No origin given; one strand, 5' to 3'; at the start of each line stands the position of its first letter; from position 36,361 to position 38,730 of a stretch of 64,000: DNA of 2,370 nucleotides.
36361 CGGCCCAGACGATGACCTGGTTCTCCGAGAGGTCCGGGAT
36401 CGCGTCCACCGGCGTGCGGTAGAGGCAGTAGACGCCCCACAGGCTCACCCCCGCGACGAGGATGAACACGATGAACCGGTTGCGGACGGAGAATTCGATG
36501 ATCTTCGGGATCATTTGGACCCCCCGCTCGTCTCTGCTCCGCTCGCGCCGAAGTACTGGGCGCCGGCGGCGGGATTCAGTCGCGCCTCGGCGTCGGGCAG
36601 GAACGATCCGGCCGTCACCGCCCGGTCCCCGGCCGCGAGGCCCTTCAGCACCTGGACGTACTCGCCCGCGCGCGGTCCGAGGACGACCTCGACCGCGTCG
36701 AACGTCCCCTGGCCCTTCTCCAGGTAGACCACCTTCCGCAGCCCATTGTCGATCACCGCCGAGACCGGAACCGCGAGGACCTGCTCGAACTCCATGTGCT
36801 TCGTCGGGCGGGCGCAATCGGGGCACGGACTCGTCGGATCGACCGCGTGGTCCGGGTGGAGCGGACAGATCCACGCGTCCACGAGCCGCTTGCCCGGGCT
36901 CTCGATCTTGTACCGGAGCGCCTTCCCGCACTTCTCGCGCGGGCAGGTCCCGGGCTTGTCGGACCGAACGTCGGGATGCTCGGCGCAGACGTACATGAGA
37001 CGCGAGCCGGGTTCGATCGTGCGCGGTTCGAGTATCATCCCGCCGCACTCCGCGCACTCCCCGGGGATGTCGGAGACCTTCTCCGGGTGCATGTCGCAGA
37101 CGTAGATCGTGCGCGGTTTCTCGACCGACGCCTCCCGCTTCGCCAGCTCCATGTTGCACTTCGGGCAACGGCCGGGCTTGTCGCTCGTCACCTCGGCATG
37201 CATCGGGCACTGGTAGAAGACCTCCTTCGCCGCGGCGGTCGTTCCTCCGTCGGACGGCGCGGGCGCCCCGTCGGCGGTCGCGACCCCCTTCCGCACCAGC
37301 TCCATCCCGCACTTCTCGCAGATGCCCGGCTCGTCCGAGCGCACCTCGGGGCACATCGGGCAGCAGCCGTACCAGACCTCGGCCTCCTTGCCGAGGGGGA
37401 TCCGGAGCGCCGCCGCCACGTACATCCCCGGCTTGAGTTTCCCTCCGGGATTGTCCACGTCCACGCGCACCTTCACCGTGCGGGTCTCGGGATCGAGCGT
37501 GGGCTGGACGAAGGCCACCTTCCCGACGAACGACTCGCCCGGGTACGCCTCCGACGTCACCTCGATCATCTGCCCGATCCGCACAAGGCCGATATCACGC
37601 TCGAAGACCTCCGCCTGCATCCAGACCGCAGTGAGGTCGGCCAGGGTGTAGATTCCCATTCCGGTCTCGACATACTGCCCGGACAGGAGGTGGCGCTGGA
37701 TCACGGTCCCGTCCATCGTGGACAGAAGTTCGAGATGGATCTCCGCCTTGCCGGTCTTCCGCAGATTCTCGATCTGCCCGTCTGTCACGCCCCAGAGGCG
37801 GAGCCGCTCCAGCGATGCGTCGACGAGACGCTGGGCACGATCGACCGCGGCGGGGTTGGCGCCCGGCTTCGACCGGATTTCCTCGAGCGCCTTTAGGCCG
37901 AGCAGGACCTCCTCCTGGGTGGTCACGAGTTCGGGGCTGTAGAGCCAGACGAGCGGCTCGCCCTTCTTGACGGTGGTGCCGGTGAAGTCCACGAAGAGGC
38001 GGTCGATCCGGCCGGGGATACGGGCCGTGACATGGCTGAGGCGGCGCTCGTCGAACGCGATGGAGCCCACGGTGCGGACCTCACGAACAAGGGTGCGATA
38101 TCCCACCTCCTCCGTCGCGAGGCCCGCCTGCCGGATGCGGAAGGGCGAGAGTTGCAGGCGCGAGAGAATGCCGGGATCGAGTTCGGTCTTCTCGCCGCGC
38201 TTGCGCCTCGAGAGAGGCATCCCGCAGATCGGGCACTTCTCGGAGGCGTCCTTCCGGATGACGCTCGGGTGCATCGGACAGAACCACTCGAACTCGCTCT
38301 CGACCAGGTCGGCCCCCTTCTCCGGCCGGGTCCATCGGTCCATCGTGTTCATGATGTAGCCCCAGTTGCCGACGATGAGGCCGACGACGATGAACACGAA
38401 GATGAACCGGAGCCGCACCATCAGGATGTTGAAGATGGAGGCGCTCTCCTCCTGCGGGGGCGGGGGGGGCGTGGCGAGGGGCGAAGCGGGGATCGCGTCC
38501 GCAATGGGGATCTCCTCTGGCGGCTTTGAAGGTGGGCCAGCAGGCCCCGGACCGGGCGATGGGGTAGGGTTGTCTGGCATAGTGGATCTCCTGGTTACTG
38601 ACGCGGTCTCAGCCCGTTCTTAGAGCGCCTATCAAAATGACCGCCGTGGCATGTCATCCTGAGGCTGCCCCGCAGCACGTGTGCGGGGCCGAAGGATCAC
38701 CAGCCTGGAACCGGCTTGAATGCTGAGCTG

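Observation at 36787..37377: Tandem array of five HMBD metal-binding modules inserted inside a CusB-like adaptor (six in total)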

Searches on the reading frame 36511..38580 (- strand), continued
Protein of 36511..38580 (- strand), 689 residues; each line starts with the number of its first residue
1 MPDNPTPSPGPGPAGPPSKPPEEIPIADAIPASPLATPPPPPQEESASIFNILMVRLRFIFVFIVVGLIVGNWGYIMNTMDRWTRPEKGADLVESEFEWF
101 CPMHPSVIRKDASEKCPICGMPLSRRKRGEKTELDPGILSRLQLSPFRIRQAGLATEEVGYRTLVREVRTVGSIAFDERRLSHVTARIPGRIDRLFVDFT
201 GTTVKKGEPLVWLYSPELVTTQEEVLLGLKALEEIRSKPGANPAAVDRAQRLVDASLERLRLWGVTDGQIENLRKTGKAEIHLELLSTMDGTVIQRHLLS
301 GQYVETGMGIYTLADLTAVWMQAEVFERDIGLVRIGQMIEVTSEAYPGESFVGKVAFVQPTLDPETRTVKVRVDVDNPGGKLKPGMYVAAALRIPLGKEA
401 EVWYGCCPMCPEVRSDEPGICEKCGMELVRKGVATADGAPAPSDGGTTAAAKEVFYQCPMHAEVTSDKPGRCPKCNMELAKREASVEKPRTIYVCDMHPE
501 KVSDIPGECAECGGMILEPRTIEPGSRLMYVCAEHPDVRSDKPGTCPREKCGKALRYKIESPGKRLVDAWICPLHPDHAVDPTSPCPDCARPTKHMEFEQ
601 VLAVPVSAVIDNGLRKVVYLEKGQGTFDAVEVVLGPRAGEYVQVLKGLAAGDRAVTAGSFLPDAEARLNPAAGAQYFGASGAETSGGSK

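Call 15: search_solved_structures(query=window:36511-38580:-, max_evalue=0.01, show_alignments=2)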
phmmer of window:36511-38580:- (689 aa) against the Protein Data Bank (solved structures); distinct sequences matched with E-value up to 0.01: 17.
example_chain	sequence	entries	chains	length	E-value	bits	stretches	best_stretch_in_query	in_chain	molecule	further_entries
3ne5_B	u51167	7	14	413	1.8e-25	93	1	140-388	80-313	Cation efflux system protein cusB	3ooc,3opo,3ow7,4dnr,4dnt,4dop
3h94_A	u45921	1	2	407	2e-25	92.9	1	140-388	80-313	Cation efflux system protein cusB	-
3t51_B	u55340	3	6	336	9.8e-22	80.6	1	142-388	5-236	Cation efflux system protein CusB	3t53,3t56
3lnn_A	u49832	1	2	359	1.1e-21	80.5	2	283-391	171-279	Membrane fusion protein (MFP) heavy metal cation efflux ZneB (CzcB-like)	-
5a4g_A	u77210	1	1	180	1.8e-12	50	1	601-682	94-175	SILB, SILVER EFFLUX PROTEIN, MFP COMPONENT OF THE THREE COMPONENTS PROTON ANTIPORTER METAL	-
20yy_D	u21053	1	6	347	4.2e-10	42.2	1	183-396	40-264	Multidrug efflux RND transporter periplasmic adaptor subunit MexJ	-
9qgy_G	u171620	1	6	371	1.1e-07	34.2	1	263-388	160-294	Macrolide export protein MacA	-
3fpp_A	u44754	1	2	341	9.1e-07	31.2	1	263-388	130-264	Macrolide-specific efflux protein macA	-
5nik_D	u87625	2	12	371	1.3e-06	30.7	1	263-388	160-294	Macrolide export protein MacA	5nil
6vej_P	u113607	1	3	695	6.9e-06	28.3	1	282-396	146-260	Probable Resistance-Nodulation-Cell Division (RND) efflux membrane fusion protein,Probable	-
4dk1_A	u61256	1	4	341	4.4e-05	25.6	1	155-364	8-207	Putative MacA, Multidrug resistance protein mexA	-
8ovl_A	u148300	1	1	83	0.00012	24.1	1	452-486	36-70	Copper-translocating P-type ATPase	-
4dk0_A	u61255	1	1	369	0.00051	22.1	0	156-358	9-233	Putative MacA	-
4tko_B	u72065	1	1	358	0.0023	19.9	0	269-361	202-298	EmrA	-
3rfu_A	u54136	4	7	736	0.0038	19.2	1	453-486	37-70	Copper efflux ATPase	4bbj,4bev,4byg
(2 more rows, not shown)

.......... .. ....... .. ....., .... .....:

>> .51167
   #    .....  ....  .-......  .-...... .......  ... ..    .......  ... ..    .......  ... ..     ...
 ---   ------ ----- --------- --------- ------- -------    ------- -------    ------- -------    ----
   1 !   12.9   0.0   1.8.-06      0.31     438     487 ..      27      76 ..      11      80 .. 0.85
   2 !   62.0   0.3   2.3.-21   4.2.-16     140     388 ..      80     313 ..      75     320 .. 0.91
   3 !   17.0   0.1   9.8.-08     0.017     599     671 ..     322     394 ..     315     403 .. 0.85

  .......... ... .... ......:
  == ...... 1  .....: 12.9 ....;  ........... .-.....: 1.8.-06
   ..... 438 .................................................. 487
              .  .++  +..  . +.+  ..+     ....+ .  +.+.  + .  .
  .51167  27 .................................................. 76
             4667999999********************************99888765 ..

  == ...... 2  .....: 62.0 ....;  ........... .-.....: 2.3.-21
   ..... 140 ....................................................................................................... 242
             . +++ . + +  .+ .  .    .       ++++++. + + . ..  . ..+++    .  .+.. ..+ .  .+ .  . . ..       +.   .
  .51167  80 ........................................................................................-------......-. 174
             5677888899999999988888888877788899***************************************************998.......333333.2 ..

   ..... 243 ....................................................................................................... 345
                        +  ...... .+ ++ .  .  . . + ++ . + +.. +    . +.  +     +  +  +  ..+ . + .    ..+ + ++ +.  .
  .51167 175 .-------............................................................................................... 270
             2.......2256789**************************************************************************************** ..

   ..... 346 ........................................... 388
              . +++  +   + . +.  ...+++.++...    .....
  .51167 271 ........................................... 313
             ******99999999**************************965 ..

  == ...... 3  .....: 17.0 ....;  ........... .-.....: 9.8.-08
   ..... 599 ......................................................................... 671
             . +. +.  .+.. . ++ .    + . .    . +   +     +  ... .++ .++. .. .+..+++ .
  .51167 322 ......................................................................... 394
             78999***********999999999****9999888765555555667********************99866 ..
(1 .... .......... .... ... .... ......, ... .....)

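Call 28: find_related_loci(query=A1, collection=genome_contigs, flank=8000)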
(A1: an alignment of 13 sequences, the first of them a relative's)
Query A1 (689 aa) in genome_contigs; peptide patterns used: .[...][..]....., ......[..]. (x = any residue, [..] = any of these).
600 stretches matched a pattern (row limit reached: there are more); 462 encode a relative of the query (tblastn E <= 1e-3); the best 80 are kept; 80 distinct loci.
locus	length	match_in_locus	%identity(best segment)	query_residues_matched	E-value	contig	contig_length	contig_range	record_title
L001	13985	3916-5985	53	30-677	0e+0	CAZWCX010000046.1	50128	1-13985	MAG TPA_asm: uncultured Planctomycetia bacterium isolate SRP323723_co1_148 genome assembly, contig: NODE_552_length_5012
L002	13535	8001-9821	50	41-685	0e+0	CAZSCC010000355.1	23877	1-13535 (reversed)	MAG TPA_asm: uncultured Planctomycetales bacterium isolate binchicken_co165_127 genome assembly, contig: k141_1522232, w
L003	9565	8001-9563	51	43-576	9e-178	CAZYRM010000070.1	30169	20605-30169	MAG TPA_asm: uncultured Planctomycetia bacterium isolate binchicken_co248_153 genome assembly, contig: NODE_1291_length_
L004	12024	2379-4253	39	48-687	5e-134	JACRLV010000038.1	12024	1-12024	MAG: Planctomycetota bacterium isolate NC_groundwater_1890_Pr3_B-0.1um_65_8 SR2-18-B1_coassembly_95276, whole genome sho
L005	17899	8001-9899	38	33-680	2e-131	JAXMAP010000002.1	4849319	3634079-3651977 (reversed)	MAG: Phycisphaerae bacterium isolate STL-PLA13 C1.27.fa-2, whole genome shotgun sequence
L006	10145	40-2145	40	99-679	1e-129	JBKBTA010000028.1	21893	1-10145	MAG: Candidatus Brocadia sp. isolate 21I_052.bin.35 NODE_28_length_21893_cov_4.991703, whole genome shotgun sequence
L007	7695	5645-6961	57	66-683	2e-122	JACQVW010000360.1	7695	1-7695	MAG: Planctomycetota bacterium isolate NC_groundwater_1473_Ag_S-0.65um_71_22 S_p65_S5_coassembly_k141_2208108, whole gen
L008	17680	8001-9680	43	44-670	5e-121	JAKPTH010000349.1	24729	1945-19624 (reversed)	MAG: bacterium isolate JPNA_metabat.86 k141_1026440, whole genome shotgun sequence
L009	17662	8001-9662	42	49-670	8e-119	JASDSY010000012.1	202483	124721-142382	MAG: Candidatus Wallbacteria bacterium isolate P24860_112_MAG_55 P24860_112_S10_metaspades_20_length_202483_cov_25, whol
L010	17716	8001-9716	44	50-670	2e-118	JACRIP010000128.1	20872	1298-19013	MAG: Planctomycetota bacterium isolate NC_groundwater_1806_Pr3_B-0.1um_71_12 SR-2_scaffold_141_559688, whole genome shot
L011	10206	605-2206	44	41-682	4e-117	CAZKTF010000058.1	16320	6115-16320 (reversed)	MAG TPA_asm: uncultured Planctomycetota bacterium isolate SRP119689_co1_234 genome assembly, contig: NODE_4978_length_16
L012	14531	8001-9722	35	49-672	2e-111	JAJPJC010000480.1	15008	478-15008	MAG: Isosphaeraceae bacterium isolate Centralia_MAG_412 k107_11743243, whole genome shotgun sequence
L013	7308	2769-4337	42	44-670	7e-111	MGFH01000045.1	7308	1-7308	MAG: Candidatus Wallbacteria bacterium GWC2_49_35 gwc2_scaffold_14666, whole genome shotgun sequence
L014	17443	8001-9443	45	49-687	3e-108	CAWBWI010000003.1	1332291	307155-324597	MAG: Candidatus Eisenbacteria bacterium isolate MFD09730.bin.2.41 genome assembly, contig: contig_1763, whole genome sho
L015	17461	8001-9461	43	41-677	2e-105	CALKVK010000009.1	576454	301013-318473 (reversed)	MAG TPA_asm: uncultured bacterium isolate SRR6227243_bin.30_CONCOCT_v1.1_MAG genome assembly, contig: ERZ795105.13, whol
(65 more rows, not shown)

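Call 38: predict_structure(alignment_id=A2)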
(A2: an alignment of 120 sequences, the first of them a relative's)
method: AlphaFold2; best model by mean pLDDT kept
length: 689 residues; sequences in the alignment: 120
mean_pLDDT: 87.6   pTM: 0.74
mean pLDDT of the five models: 87.6, 87.0, 86.9, 86.9, 86.6
residues with pLDDT >= 90: 494; 70-90: 87; 50-70: 71; < 50: 37
segments of 3 or more residues with pLDDT < 50: 1-3, 21-23, 25-29, 32-36, 446-450, 679-689
pLDDT, mean of each block of 10 residues (from residue 1): 50 52 48 48 59 82 92 90 72 73 81 84 86 86 89 93 97 98 98 97 98 98 98 97 97 98 96 97 97 97 98 98 98 97 97 98 98 97 98 96 94 95 96 72 53 79 94 97 84 94 96 95 92 93 94 94 95 96 96 96 96 93 93 96 96 81 61 55 42
secondary structure, 60 per line:
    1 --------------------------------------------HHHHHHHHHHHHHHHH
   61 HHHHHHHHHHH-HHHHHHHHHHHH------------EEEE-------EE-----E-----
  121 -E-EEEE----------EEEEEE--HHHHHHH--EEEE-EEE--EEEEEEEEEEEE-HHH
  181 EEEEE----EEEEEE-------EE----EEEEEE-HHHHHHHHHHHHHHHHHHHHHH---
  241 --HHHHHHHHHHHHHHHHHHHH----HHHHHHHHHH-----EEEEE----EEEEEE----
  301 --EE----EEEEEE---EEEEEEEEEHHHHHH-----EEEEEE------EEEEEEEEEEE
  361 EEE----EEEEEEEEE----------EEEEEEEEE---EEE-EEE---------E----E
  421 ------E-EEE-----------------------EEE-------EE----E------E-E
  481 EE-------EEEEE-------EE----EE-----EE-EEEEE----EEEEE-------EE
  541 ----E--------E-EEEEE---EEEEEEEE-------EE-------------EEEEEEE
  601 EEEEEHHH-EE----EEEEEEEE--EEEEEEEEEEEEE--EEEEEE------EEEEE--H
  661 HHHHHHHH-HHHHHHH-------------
elements in order (helices of 4 or more, strands of 3 or more residues): H45-71 H73-84 E97-100 E124-127 E138-143 H146-152 E155-158 E160-162 E165-176 E181-185 E190-195 E209-214 H216-237 H243-262 H267-276 E282-286 E291-296 E309-314 E318-326 H327-332 E338-343 E350-363 E368-376 E387-395 E399-401 E403-405 E429-431 E455-457 E480-482 E490-494 E518-522 E527-531 E556-560 E564-571 E594-605 E616-623 E626-638 E641-646 E653-657 H660-668 H670-676

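Call 42: fold_search(model_id=the predicted structure, library=pdb)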
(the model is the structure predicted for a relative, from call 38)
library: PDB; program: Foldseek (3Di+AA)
matches with E <= 10: 661; with E <= 0.001: 69
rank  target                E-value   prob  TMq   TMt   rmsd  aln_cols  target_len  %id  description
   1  3ne5_C                1.0e-19  1.00  0.40  0.81   6.2       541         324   17  Crystal structure of the CusBA heavy-metal efflux complex from Escherichia coli (released 2011-03-02)
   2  3lnn_A                5.2e-19  1.00  0.22  0.39  15.2       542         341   18  Crystal structure of ZneB from Cupriavidus metallidurans (released 2010-06-30)
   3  3ne5_B                9.4e-18  1.00  0.33  0.63   8.2       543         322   16  Crystal structure of the CusBA heavy-metal efflux complex from Escherichia coli (released 2011-03-02)
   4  3lnn_B                2.9e-17  1.00  0.24  0.58   8.0       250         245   28  Crystal structure of ZneB from Cupriavidus metallidurans (released 2010-06-30)
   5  3ow7_A                3.1e-17  1.00  0.35  0.73   6.5       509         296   17  Crystal structure of the membrane fusion protein CusB from Escherichia coli. (released 2010-11-17)
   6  3h94_A                2.6e-16  1.00  0.34  0.72   6.8       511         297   16  Crystal structure of the membrane fusion protein CusB from Escherichia coli (released 2009-08-18)
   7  9j3d_D                2.8e-14  1.00  0.31  0.57   7.9       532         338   13  Cryo-EM structure of TMexCD1-TOprJ1 (released 2025-08-13)
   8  9qgy_G                3.3e-14  1.00  0.25  0.46  17.2       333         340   20  Structure of the YbjP lipoprotein bound to the MacAB-TolC tripartite efflux pump (released 2026-03-25)
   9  3fpp_B                1.5e-13  1.00  0.23  0.54  10.7       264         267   23  Crystal structure of E.coli MacA (released 2009-04-28)
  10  6ta5_D                2.1e-13  1.00  0.33  0.59   7.0       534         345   11  OprM-MexA complex from the MexAB-OprM Pseudomonas aeruginosa whole assembly reconstituted in nanodiscs (released 2020-09-16)
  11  1vf7_H                3.2e-13  1.00  0.24  0.58   6.4       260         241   19  Crystal structure of the membrane fusion protein, MexA of the multidrug transporter (released 2004-05-25)
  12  6iok_I                3.3e-13  1.00  0.31  0.59   7.6       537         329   11  Cryo-EM structure of multidrug efflux pump MexAB-OprM (0 degree state) (released 2019-04-03)
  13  1vf7_C                4.1e-13  1.00  0.23  0.52   7.1       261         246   18  Crystal structure of the membrane fusion protein, MexA of the multidrug transporter (released 2004-05-25)
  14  3fpp_A                4.6e-13  1.00  0.21  0.50  11.2       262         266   21  Crystal structure of E.coli MacA (released 2009-04-28)
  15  6iol_K                5.6e-13  1.00  0.27  0.50  14.1       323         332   15  Cryo-EM structure of multidrug efflux pump MexAB-OprM (60 degree state) (released 2019-04-03)
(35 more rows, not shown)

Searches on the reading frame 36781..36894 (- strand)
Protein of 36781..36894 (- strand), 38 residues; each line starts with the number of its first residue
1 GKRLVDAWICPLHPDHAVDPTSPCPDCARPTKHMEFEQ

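Call 6: search_protein_families(library=pfam, proteins=[window:36781-36894:-], max_evalue=10)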
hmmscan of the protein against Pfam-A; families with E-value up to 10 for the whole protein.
seq(38 aa): 0 families

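Call 73: search_protein_families(library=pfam, alignment_id=A4, max_evalue=0.01)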
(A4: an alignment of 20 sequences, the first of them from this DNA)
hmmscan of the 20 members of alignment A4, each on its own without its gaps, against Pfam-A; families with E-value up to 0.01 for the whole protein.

A. member 1, seq(37 aa): 0 families

B. families by the number of members that match (of 20 scanned): 6 families
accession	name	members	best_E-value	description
PF19335.5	HMBD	15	1e-10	Heavy metal binding domain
PF14952.11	zf-tcix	1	0.0016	Putative treble-clef, zinc-finger, Zn-binding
PF12760.12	Zn_ribbon_IS1595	1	0.0048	Transposase zinc-ribbon domain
PF24460.1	DUF7575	1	0.0074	Domain of unknown function (DUF7575)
PF01396.24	Zn_ribbon_Top1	1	0.0074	Topoisomerase DNA binding C4 zinc finger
PF23548.1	Zn_ribbon_FGT1_2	1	0.0084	FORGETTER1 second zinc ribbon domain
